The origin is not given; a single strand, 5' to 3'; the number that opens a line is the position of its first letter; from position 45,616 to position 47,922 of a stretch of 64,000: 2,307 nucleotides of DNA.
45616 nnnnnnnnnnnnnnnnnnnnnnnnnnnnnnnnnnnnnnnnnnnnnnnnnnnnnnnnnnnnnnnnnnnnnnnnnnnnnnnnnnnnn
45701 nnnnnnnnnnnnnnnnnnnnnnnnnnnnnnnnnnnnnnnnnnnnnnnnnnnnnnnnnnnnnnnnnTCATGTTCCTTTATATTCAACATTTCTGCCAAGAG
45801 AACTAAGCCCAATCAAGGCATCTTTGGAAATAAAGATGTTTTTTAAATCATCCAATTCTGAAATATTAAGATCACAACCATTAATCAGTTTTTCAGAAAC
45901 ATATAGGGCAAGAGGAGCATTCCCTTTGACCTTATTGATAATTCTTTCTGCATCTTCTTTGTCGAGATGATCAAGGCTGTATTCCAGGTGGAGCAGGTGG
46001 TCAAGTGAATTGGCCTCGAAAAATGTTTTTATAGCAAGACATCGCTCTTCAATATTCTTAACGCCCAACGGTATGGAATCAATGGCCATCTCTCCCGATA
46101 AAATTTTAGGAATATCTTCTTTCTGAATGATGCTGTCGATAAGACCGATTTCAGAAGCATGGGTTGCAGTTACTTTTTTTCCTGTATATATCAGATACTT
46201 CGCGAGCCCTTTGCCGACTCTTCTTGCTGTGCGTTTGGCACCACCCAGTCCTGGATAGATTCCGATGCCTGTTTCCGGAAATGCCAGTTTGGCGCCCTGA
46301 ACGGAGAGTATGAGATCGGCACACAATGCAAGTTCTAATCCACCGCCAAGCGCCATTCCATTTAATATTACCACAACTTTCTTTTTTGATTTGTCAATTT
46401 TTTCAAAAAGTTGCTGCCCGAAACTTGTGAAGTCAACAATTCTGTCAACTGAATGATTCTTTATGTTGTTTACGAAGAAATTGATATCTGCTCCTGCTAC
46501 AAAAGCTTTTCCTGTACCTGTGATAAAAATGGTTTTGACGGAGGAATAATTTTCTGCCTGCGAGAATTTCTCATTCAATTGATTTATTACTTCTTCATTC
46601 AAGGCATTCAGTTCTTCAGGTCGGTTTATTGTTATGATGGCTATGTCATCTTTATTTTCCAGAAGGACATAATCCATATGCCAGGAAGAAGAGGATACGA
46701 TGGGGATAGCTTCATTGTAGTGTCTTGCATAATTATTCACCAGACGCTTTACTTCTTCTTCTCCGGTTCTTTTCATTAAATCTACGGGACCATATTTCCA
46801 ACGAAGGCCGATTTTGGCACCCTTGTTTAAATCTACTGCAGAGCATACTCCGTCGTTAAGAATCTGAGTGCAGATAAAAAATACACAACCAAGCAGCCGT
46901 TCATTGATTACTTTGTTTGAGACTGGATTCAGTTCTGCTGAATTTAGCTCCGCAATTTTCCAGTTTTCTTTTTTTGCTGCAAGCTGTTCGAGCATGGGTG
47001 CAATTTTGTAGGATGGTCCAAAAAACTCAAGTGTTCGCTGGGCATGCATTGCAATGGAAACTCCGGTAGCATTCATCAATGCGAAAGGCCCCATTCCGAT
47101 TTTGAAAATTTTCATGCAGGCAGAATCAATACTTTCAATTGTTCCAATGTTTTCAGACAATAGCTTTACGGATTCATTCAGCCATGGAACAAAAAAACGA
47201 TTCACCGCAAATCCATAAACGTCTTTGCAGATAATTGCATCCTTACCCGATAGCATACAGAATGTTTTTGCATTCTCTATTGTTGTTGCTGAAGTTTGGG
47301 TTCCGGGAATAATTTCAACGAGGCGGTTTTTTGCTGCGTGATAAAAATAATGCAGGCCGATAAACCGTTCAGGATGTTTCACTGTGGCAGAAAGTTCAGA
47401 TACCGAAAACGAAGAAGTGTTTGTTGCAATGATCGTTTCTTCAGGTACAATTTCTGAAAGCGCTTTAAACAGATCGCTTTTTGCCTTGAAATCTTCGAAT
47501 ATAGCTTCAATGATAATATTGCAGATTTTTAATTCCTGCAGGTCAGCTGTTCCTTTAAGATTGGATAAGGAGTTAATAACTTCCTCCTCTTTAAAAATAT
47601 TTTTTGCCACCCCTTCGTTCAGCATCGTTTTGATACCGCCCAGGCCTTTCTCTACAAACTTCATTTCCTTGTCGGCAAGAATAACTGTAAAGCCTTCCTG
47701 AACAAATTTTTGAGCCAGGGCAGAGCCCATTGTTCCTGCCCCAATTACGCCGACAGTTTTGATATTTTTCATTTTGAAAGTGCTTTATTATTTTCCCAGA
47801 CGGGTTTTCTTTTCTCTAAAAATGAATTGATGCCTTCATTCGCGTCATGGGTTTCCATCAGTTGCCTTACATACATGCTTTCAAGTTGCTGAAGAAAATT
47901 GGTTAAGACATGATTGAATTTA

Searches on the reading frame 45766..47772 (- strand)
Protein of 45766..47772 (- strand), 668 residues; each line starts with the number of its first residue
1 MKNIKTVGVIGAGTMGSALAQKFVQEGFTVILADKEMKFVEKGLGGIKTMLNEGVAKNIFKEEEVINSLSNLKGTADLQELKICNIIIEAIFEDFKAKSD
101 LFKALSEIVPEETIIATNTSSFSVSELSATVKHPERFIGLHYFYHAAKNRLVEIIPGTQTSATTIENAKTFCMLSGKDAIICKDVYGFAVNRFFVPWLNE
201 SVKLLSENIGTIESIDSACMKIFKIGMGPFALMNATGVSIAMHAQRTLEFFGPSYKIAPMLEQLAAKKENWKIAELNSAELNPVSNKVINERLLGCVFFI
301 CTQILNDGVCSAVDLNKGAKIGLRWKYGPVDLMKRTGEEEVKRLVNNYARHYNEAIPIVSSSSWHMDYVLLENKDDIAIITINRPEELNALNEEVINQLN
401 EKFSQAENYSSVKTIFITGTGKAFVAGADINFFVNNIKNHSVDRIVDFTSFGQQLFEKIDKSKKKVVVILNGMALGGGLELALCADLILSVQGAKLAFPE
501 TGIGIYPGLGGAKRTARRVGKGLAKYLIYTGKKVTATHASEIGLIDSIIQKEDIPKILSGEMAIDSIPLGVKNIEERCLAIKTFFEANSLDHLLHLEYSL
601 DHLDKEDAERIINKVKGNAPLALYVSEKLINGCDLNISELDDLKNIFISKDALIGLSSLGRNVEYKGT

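Call 5: search_protein_families(library=pfam, proteins=[window:45766-47772:-], max_evalue=0.01)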
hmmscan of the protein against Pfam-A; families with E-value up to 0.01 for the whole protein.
window:45766-47772:- (668 aa): 8 families
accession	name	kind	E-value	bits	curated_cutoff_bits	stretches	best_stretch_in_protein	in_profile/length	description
PF02737.24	3HCDH_N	-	1.5e-51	175.3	22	1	6-185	1-180/180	3-hydroxyacyl-CoA dehydrogenase, NAD binding domain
PF00378.25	ECH_1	-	1.8e-40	139.3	27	1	373-554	2-179/251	Enoyl-CoA hydratase/isomerase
PF16113.10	ECH_2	-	2.8e-37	129.4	27.2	1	378-624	2-266/335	Enoyl-CoA hydratase/isomerase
PF00725.27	3HCDH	-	4.2e-18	66.1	22.1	1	187-269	1-85/97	3-hydroxyacyl-CoA dehydrogenase, C-terminal domain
PF03446.21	NAD_binding_2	-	7e-06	26.6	21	1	6-43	1-38/161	NAD binding domain of 6-phosphogluconate dehydrogenase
PF03807.23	F420_oxidored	-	6.2e-05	24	21.6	1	6-42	1-39/94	NADP oxidoreductase coenzyme F420-dependent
PF02826.25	2-Hacid_dh_C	-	0.007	16.2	25.1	0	5-38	37-70/178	D-isomer specific 2-hydroxyacid dehydrogenase, NAD binding domain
PF09897.14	DUF2124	-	0.0092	16.3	27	0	431-475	47-90/141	Uncharacterized protein conserved in archaea (DUF2124)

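Call 6: search_protein_families(library=ncbifam, proteins=[window:45766-47772:-], max_evalue=0.01)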
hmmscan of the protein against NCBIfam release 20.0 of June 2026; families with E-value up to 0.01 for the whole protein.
window:45766-47772:- (668 aa): 92 families (the best 25 are shown)
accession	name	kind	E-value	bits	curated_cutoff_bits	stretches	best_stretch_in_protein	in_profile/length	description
NF008727.0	PRK11730.1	equivalog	1.3e-84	284.9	870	2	2-248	311-556/717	fatty acid oxidation complex subunit alpha FadB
NF008363.0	PRK11154.1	equivalog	1.6e-83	281.1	869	2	2-265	307-570/708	fatty acid oxidation complex subunit alpha FadJ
TIGR02441.1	fa_ox_alpha_mit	equivalog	1.4e-77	261.4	964.65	2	2-248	333-577/737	fatty acid oxidation complex subunit alpha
TIGR02437.1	FadB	equivalog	1.1e-72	245.5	933.55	2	2-247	311-555/714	fatty acid oxidation complex subunit alpha FadB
TIGR02440.1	FadJ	equivalog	1.3e-70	238.6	968.45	2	2-263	302-563/699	fatty acid oxidation complex subunit alpha FadJ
NF006124.0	PRK08268.1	subfamily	7.9e-70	236.2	508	2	2-242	5-245/507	3-hydroxyacyl-CoA dehydrogenase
NF004474.0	PRK05808.1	subfamily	2.2e-63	214.2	408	1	3-263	2-264/283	3-hydroxybutyryl-CoA dehydrogenase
NF005875.0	PRK07819.1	subfamily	9.6e-53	179.4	319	1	2-263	3-268/287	3-hydroxybutyryl-CoA dehydrogenase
NF004475.0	PRK05809.1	subfamily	2.9e-52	177.8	394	1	366-554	3-188/260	short-chain-enoyl-CoA hydratase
NF005715.0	PRK07530.1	equivalog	1.9e-51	175.2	420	1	2-242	2-242/292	3-hydroxybutyryl-CoA dehydrogenase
TIGR02279.1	PaaC-3OHAcCoADH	equivalog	2.6e-51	175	669.4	1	2-240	3-241/503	3-hydroxyacyl-CoA dehydrogenase PaaH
NF006722.0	PRK09260.1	equivalog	1e-50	172.6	429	1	4-265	2-265/289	3-hydroxyacyl-CoA dehydrogenase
NF004699.0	PRK06035.1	equivalog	3.8e-49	167.4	500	1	3-248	2-250/294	3-hydroxyacyl-CoA dehydrogenase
NF052272.1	Staph_FadB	exception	9.6e-44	149.7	999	2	3-249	2-253/752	3-hydroxyacyl-CoA dehydrogenase/crotonase FadB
NF006007.0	PRK08138.1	subfamily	4.6e-43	147.5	355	1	367-580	7-217/261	enoyl-CoA hydratase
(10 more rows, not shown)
